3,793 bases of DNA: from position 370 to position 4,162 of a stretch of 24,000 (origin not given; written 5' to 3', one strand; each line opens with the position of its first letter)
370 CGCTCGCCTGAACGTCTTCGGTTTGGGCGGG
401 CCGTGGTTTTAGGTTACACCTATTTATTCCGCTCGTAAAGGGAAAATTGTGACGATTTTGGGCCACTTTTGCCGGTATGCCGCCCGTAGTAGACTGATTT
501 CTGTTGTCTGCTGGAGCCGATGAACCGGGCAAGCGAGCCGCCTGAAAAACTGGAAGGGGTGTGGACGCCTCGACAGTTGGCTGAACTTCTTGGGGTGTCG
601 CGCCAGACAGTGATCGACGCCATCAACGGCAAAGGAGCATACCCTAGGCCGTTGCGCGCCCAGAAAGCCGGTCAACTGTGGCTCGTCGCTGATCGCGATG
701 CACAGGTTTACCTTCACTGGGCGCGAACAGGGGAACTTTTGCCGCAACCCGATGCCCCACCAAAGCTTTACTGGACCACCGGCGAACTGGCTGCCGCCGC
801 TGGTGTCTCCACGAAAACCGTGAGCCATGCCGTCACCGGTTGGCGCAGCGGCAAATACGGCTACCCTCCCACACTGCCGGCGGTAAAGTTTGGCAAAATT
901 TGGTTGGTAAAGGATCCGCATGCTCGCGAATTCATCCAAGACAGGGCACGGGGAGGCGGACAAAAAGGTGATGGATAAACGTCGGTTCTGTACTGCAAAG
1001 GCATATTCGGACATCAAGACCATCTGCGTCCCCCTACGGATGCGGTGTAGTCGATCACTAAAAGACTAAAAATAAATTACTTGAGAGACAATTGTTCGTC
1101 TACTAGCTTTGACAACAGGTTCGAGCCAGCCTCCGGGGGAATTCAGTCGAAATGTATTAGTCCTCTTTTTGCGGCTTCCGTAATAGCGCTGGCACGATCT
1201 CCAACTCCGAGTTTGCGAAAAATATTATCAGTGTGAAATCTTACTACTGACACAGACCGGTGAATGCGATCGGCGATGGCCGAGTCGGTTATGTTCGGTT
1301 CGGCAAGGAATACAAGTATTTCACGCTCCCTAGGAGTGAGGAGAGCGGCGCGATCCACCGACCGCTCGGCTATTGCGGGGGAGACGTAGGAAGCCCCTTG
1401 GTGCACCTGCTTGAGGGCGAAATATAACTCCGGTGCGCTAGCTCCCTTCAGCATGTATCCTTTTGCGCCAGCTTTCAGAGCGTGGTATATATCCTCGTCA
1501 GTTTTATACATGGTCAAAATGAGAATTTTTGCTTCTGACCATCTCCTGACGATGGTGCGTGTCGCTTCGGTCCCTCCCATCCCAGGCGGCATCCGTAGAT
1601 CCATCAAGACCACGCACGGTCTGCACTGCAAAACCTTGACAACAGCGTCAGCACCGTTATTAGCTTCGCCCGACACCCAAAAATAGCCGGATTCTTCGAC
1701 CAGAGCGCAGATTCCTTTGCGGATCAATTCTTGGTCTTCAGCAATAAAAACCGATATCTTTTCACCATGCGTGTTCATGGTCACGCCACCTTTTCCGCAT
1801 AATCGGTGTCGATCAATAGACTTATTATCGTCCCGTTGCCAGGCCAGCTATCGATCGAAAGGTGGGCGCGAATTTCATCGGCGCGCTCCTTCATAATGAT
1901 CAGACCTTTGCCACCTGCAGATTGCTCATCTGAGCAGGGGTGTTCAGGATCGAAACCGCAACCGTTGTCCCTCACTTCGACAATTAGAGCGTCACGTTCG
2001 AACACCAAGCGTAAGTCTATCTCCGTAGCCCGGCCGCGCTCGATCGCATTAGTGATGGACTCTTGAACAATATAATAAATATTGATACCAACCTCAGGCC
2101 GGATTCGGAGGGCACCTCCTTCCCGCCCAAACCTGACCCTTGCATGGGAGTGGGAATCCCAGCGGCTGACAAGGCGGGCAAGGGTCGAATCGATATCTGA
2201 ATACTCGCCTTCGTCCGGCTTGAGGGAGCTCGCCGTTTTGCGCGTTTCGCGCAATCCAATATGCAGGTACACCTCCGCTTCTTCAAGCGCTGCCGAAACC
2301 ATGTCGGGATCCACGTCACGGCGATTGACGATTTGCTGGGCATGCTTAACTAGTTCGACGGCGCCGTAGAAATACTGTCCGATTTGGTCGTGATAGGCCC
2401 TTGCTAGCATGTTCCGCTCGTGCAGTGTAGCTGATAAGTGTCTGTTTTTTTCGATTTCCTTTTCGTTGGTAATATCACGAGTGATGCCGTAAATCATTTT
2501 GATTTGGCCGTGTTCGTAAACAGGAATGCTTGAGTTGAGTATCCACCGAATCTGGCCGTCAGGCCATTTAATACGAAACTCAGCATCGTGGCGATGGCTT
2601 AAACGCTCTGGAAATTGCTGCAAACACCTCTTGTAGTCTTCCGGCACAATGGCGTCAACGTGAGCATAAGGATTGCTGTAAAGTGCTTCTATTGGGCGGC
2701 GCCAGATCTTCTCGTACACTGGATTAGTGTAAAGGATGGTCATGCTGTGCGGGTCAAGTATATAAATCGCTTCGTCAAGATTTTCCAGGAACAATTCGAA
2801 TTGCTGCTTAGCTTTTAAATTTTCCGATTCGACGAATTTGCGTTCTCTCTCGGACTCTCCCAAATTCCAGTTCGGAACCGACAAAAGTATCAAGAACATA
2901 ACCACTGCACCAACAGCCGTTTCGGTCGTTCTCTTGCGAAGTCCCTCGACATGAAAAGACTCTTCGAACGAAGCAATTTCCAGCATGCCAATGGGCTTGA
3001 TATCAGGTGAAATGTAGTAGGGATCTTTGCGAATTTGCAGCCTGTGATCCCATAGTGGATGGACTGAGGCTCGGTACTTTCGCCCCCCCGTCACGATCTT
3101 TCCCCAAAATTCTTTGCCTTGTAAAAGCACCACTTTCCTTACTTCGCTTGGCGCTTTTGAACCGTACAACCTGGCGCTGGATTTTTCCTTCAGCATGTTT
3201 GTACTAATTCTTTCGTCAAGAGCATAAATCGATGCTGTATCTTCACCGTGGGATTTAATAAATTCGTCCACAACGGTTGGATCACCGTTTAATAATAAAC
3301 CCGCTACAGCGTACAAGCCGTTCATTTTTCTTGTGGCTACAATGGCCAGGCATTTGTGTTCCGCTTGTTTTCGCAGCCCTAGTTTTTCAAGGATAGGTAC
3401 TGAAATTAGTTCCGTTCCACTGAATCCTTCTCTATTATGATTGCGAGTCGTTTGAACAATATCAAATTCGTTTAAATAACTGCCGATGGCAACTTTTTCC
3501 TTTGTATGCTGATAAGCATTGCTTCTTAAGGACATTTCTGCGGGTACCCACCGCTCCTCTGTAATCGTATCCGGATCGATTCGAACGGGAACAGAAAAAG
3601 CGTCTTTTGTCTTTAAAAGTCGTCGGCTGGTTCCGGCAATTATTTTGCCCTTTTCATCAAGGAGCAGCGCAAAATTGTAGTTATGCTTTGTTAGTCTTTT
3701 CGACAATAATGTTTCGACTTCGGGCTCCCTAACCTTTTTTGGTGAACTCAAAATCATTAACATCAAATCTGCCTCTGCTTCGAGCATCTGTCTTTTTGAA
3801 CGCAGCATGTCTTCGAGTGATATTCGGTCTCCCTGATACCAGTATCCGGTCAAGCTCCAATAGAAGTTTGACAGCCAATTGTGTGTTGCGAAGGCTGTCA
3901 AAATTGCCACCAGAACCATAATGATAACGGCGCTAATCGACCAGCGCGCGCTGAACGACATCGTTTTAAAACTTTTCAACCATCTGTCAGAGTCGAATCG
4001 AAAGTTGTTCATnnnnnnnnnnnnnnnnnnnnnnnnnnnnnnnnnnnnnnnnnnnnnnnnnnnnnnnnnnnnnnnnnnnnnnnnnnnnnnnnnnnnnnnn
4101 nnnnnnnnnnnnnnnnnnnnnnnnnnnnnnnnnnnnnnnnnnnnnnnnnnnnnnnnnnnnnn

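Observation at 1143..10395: RiPP-like locus: FxsB-type radical SAM/SPASM enzyme with small ORF, tripartite MacB-type exporter, two-component system and XRE regulator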

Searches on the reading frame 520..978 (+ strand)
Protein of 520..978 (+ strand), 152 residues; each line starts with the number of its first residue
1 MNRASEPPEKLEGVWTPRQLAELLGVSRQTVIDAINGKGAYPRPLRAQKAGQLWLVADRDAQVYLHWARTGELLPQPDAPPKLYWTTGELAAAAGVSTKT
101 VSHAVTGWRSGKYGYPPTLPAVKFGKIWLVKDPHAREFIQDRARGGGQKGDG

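Call 39: search_protein_families(library=pfam, proteins=[window:520-978:+], max_evalue=0.001)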
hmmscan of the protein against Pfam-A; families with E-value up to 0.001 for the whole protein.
window:520-978:+ (152 aa): 14 families
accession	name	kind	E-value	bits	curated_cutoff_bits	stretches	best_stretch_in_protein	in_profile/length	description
PF01381.28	HTH_3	-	1e-06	29.1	23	0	15-47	10-41/55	Helix-turn-helix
PF13384.12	HTH_23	-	2.3e-06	27.7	24.6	0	14-33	17-36/50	Homeodomain-like domain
PF07037.17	YfeC-like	-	3.3e-06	27.8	22.9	0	16-56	2-42/122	Transcription regulator YfeC-like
PF13551.12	HTH_29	-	5.1e-06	26.9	28.1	1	12-36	10-34/64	Winged helix-turn helix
PF13545.12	HTH_Crp_2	-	8.9e-06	26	27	0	16-35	24-43/70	Crp-like helix-turn-helix domain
PF08279.18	HTH_11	-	1.2e-05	25.5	25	0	14-35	15-36/55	HTH domain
PF12728.13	HTH_17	-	2.1e-05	25.1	27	0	16-39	3-27/51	Helix-turn-helix domain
PF00356.27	LacI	-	2.2e-05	24.6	27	0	89-105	4-20/46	Bacterial regulatory proteins, lacI family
PF00376.29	MerR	-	2.8e-05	24.3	28.2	0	86-101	1-16/38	MerR family regulatory protein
PF13560.12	HTH_31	-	7.6e-05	23.4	27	0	15-40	15-40/64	Helix-turn-helix domain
PF00392.27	GntR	-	0.00035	20.6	27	0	18-36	28-46/64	Bacterial regulatory proteins, gntR family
PF12802.13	MarR_2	-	0.00061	20.3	27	0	16-35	22-41/61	MarR family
PF07022.19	Phage_CI_repr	-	0.00085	20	22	0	17-31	15-29/65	Bacteriophage CI repressor helix-turn-helix domain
PF20038.5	HTH_59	-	0.00086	19.7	27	0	11-57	4-53/66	Helix-turn-helix domain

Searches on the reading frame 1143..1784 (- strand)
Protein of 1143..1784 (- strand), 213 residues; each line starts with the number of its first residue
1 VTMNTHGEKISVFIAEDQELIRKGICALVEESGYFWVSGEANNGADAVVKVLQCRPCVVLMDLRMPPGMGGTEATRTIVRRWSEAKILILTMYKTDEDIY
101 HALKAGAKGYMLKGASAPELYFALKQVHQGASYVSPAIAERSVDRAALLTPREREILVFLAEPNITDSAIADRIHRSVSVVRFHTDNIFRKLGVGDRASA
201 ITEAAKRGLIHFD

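Call 4: search_protein_families(library=ncbifam, proteins=[window:1143-1784:-], max_evalue=0.01)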
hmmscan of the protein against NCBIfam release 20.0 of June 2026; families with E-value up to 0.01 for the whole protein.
window:1143-1784:- (213 aa): 81 families (the best 25 are shown)
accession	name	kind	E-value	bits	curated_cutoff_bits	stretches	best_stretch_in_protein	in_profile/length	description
NF047785.1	respo_reg_MadR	equivalog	4e-34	117.8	300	1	11-210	2-209/209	MadR family response regulator transcription factor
NF011896.0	PRK15369.1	equivalog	1.4e-32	113.1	242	1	9-207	3-207/211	two component system response regulator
NF007018.1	PRK09483.1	equivalog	1.9e-31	109.4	280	1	10-201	2-200/217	UvrY/SirA/GacA family response regulator transcription factor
NF052445.1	RespRegMctR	equivalog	5.8e-30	104.2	300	1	9-207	1-202/205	two-component system response regulator MctR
NF007935.0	PRK10651.1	equivalog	2.2e-28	99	250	1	7-200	4-206/216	two-component system response regulator NarL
NF007708.0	PRK10403.1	equivalog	7.1e-25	87.7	343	1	10-200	7-204/215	nitrate/nitrite response regulator protein NarP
NF041367.1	CheY_Halo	equivalog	3.3e-16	59.7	200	1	12-127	1-113/114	chemotaxis protein CheY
NF007685.0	PRK10360.1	equivalog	7.7e-16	58.5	258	1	10-196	2-184/196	response regulator transcription factor UhpA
NF008469.0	PRK11361.1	equivalog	5.5e-13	48.4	714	1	11-126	6-118/461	acetoacetate metabolism transcriptional regulator AtoC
NF001965.0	PRK00742.1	subfamily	1.6e-12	47.3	293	1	8-115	2-109/357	chemotaxis-specific protein-glutamate methyltransferase CheB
NF009206.0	PRK12555.1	subfamily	9e-12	44.6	342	1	10-108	1-99/340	chemotaxis-specific protein-glutamate methyltransferase CheB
NF040749.1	tetrathio_RR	equivalog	1e-11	44.9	290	1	42-202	30-186/191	tetrathionate respiration response regulator TtrR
NF008098.0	PRK10840.1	equivalog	1.9e-11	43.8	235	1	9-196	3-197/216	response regulator transcription factor RcsB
NF007403.0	PRK09935.1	equivalog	1.1e-10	41.4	271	1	10-202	4-202/210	fimbria biosynthesis transcriptional regulator FimZ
NF040689.1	MtrAB_MtrA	equivalog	1.7e-10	40.6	300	1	13-121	2-106/219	MtrAB system response regulator MtrA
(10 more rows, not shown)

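Call 5: search_protein_families(library=pfam, proteins=[window:1143-1784:-], max_evalue=0.01)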
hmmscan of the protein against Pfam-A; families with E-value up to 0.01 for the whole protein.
window:1143-1784:- (213 aa): 2 families
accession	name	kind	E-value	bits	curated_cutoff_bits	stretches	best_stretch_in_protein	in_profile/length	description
PF00072.30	Response_reg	-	1.9e-20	73.5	30.2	1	12-122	1-108/111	Response regulator receiver domain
PF00196.25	GerE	-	4.1e-08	33.2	23.5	1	148-203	2-56/57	Bacterial regulatory proteins, luxR family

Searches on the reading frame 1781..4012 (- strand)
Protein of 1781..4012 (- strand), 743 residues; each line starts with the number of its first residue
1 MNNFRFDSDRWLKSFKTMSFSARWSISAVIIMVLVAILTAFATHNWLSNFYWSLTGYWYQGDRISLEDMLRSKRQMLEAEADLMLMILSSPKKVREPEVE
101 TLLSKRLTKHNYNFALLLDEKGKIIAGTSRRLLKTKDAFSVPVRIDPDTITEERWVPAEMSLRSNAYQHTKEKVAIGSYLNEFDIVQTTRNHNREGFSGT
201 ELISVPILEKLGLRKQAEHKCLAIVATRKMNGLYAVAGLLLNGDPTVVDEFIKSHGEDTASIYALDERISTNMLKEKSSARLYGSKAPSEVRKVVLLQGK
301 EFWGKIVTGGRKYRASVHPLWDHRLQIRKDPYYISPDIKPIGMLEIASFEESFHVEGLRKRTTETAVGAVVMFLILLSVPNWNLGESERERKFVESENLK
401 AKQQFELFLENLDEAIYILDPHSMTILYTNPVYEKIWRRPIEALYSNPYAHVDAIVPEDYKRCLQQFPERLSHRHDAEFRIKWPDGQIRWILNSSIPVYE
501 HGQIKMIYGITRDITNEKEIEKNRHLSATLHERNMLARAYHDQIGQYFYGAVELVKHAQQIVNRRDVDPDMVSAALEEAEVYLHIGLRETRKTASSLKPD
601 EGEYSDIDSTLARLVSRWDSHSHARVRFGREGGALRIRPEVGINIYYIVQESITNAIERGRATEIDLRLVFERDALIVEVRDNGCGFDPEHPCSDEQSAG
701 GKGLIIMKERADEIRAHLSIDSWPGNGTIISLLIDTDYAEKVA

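Call 4: search_protein_families(library=ncbifam, proteins=[window:1781-4012:-], max_evalue=0.01)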
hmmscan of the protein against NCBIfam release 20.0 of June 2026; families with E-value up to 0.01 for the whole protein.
window:1781-4012:- (743 aa): 20 families
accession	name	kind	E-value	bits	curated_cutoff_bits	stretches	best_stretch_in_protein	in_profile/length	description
NF052443.1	SensHisKinMctS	equivalog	4.4e-19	68.2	700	1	524-733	242-445/457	two-component system sensor histidine kinase MctS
NF008184.0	PRK10935.1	equivalog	1.6e-17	63.4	553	1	510-736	342-559/565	nitrate/nitrite two-component system sensor histidine kinase NarQ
NF008649.0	PRK11644.1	equivalog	7.6e-15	54.6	408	1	517-732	283-492/499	signal transduction histidine-protein kinase/phosphatase UhpB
NF052531.1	Strep_LiaS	equivalog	7.1e-12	45.2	450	1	518-731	120-322/328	envelope stress sensor histidine kinase LiaS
NF007896.0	PRK10600.1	equivalog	1.3e-09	37.3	578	1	517-734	376-583/598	nitrate/nitrite two-component system sensor histidine kinase NarX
NF047786.1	his_kin_MadS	equivalog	2.6e-09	36.7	500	1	522-721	220-420/434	MadS family sensor histidine kinase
TIGR00229.1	sensory_box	domain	9.1e-09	35.5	22.9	1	403-523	5-125/126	PAS domain S-box protein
NF047874.1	MASE3_PAS_HK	subfamily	1.2e-07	30.9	560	1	382-533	244-394/655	MASE3 domain-containing sensor histidine kinase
NF041045.1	RsbA_anti_sig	subfamily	4.5e-07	29.4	210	1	615-718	185-290/303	anti-sigma factor RsbA family regulatory protein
NF008468.0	PRK11360.1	equivalog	1.1e-06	27.4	646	0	655-738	520-610/616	two-component system sensor histidine kinase AtoS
NF053781.1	cdiGMPphdstlr2612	equivalog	2.1e-06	25.6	1600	1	390-548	443-602/1268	Tlr1612 family c-di-GMP phosphodiesterase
NF046044.1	PnpS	equivalog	9.5e-06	24.9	400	1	395-524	47-170/390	two-component system histidine kinase PnpS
NF007298.0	PRK09776.1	equivalog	2e-05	22.7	1135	1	452-522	476-548/1111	diguanylate cyclase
NF047322.1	HK_morpho_MacS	equivalog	6e-05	22.4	300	1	516-732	166-364/367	MacS family sensor histidine kinase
TIGR01925.2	spIIAB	equivalog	7.8e-05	22.6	135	1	644-732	37-132/137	anti-sigma F factor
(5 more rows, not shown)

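Call 5: search_protein_families(library=pfam, proteins=[window:1781-4012:-], max_evalue=0.01)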
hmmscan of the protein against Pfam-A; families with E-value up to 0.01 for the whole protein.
window:1781-4012:- (743 aa): 8 families
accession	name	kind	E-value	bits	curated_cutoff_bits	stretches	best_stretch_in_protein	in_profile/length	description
PF17202.10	sCache_3_3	-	8.4e-12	45.8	28.8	1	241-323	3-83/107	Single cache domain 3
PF02518.31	HATPase_c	-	4.4e-11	43.6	26.4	1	644-735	5-108/111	Histidine kinase-, DNA gyrase B-, and HSP90-like ATPase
PF08447.18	PAS_3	-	8.7e-09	36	25.6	1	429-510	4-88/89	PAS fold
PF00989.32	PAS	-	1.4e-08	35.1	22.6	1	404-514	2-113/113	PAS fold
PF13581.12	HATPase_c_2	-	1.1e-07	32.4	27.4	1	637-716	24-114/127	Histidine kinase-like ATPase domain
PF08448.16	PAS_4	-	3.7e-07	30.8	23.1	1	409-518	1-109/110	PAS fold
PF07730.19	HisKA_3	-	1.2e-05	26.2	24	1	532-601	1-67/68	Histidine kinase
PF13426.13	PAS_9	-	0.0019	18.9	27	1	415-515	3-102/103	PAS domain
